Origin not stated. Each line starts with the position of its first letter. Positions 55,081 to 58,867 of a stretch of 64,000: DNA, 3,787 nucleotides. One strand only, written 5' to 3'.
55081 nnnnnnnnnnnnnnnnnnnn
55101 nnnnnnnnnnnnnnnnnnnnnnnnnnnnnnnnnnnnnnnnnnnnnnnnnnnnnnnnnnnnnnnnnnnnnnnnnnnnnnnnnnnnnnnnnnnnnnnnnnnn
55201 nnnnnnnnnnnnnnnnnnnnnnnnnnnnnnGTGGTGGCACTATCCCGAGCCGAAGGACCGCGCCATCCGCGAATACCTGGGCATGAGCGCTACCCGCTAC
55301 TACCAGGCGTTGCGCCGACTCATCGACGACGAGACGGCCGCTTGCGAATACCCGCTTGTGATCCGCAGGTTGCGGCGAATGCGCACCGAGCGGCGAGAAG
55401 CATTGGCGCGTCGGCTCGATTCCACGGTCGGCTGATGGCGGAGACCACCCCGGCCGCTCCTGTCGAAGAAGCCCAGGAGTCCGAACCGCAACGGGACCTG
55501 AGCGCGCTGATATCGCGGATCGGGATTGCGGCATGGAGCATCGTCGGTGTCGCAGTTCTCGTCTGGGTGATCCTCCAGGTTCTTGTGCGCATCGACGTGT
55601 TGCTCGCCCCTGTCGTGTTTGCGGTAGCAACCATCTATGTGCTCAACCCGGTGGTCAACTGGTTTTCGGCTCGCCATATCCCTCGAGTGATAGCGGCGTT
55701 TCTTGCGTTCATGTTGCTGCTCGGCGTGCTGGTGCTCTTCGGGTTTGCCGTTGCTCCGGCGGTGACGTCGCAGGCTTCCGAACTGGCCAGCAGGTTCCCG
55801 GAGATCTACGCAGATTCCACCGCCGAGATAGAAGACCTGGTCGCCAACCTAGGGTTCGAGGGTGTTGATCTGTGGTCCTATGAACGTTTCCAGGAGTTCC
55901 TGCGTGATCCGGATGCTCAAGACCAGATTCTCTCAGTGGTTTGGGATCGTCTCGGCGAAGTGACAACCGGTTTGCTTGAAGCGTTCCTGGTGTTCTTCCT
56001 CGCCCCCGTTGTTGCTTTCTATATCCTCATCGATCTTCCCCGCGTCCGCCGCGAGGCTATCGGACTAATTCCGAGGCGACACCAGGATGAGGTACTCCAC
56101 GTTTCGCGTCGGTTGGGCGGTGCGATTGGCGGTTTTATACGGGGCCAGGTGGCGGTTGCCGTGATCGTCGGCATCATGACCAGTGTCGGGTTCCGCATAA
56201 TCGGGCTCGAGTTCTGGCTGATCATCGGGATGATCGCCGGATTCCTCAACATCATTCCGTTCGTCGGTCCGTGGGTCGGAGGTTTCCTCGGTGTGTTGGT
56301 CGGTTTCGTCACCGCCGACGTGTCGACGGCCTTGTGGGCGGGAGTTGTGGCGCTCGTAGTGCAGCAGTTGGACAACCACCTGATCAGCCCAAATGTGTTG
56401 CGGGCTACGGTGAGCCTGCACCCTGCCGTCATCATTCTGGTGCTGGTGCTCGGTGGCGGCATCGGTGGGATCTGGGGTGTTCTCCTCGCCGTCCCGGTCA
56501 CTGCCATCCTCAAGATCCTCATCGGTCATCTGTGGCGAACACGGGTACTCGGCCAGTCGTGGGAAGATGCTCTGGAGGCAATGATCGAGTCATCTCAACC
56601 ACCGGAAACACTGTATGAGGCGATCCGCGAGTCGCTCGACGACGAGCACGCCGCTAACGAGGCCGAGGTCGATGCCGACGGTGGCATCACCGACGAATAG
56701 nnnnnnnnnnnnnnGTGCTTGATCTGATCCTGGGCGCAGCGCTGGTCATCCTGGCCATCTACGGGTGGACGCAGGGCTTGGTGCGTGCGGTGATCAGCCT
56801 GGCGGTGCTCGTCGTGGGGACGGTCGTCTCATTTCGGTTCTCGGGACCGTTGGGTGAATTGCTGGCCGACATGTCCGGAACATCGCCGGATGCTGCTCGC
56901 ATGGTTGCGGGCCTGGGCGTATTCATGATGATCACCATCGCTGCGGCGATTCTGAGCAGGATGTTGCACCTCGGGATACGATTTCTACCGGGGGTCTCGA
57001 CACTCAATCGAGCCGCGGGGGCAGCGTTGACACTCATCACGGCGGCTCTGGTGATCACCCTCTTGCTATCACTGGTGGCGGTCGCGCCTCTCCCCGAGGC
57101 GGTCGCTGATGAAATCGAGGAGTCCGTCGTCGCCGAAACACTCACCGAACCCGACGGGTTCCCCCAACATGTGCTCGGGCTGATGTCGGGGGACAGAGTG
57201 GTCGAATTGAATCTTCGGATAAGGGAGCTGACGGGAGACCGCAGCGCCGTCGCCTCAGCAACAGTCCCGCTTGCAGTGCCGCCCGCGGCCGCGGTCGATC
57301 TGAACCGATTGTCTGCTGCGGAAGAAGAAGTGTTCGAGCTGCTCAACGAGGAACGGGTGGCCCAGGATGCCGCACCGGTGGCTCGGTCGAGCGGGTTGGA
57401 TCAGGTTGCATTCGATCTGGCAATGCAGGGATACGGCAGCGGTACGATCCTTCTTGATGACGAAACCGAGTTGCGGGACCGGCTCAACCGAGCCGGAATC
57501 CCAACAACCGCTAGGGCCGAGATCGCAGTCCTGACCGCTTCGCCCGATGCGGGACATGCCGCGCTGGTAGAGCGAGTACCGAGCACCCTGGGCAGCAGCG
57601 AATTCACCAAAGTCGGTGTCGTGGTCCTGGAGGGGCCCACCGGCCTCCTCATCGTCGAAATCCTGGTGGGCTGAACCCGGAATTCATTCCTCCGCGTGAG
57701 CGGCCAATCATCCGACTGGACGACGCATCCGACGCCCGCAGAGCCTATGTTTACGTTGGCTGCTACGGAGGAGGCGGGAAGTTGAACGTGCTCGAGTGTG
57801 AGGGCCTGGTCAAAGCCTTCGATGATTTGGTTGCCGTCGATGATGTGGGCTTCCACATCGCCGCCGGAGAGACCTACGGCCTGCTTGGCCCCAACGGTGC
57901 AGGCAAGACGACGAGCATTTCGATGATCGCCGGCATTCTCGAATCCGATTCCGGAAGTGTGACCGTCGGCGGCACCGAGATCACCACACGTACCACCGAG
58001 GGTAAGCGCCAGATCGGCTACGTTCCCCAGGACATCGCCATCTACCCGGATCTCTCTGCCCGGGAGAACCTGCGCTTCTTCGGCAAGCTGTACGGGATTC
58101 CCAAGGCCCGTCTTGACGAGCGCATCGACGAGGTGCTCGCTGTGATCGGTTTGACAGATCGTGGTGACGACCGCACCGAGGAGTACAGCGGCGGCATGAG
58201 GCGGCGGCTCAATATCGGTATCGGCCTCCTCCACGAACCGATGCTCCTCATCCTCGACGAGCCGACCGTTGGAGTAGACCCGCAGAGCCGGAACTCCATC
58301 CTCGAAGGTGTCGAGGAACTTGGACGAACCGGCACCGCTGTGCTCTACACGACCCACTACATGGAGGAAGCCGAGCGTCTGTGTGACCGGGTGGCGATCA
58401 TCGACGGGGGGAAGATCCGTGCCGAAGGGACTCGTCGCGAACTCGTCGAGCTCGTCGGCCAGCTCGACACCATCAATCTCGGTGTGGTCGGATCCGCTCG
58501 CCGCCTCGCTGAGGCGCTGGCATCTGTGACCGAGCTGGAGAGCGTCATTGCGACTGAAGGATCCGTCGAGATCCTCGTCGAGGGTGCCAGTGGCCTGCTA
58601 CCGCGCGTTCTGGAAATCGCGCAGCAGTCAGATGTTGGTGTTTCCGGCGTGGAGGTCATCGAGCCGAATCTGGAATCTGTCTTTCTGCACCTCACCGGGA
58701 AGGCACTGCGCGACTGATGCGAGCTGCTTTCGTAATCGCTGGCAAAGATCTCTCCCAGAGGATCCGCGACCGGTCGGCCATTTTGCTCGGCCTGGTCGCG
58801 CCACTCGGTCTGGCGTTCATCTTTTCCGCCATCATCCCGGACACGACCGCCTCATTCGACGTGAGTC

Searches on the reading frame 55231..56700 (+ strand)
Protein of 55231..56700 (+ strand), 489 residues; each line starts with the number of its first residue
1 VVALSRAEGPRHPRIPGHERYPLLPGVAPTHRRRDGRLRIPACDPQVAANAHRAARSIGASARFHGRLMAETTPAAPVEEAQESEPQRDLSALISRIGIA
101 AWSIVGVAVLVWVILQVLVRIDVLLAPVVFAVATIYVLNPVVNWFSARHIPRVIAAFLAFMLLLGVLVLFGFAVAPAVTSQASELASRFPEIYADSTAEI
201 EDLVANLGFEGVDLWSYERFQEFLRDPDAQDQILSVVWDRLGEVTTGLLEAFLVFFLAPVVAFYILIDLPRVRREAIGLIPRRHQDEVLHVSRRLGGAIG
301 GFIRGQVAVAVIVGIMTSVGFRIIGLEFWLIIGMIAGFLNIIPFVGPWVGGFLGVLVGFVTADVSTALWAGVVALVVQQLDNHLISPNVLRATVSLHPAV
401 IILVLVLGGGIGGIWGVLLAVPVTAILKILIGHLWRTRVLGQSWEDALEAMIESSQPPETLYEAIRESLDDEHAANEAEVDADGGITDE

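Call 41: search_protein_families(library=pfam, proteins=[window:55231-56700:+], max_evalue=0.00001)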
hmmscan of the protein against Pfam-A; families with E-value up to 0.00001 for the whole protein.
window:55231-56700:+ (489 aa): 1 family
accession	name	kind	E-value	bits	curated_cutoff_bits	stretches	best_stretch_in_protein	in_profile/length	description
PF01594.21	AI-2E_transport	-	8.6e-63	212.9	34.3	1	102-433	2-325/327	AI-2E family transporter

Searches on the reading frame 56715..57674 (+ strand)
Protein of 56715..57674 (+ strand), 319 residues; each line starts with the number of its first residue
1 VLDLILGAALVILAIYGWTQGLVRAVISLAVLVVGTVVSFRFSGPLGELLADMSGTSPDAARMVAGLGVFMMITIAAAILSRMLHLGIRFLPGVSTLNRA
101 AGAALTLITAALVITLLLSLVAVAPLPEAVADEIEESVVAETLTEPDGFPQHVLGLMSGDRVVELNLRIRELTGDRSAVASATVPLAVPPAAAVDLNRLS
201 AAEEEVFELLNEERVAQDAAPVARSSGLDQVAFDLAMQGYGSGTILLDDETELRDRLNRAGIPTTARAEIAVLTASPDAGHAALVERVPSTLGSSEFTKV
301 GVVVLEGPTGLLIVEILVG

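Call 41: search_protein_families(library=pfam, proteins=[window:56715-57674:+], max_evalue=0.00001)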
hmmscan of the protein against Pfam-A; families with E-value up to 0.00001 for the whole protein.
window:56715-57674:+ (319 aa): 1 family
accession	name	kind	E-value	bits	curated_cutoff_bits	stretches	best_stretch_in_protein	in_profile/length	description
PF02674.22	Colicin_V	-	2e-22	80.2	29.3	1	2-143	1-139/144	Colicin V production protein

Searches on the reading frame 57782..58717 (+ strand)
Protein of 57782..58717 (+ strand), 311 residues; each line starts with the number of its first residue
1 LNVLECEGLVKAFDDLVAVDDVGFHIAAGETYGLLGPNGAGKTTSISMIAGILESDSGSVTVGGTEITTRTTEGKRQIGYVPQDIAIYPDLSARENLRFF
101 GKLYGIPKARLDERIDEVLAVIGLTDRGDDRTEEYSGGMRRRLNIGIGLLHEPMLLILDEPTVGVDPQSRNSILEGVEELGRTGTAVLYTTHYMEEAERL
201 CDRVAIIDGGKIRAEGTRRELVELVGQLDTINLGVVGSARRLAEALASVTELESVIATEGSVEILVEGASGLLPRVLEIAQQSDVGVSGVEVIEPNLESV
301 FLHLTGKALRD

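Call 41: search_protein_families(library=pfam, proteins=[window:57782-58717:+], max_evalue=0.00001)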
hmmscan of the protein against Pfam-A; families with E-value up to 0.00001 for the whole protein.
window:57782-58717:+ (311 aa): 2 families
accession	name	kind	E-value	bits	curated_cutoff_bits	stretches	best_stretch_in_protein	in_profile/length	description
PF00005.33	ABC_tran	-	1.1e-31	110.7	25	1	20-162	2-136/137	ABC transporter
PF13304.12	AAA_21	-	1.2e-08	35.9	27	0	126-192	229-298/304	AAA domain, putative AbiEii toxin, Type IV TA system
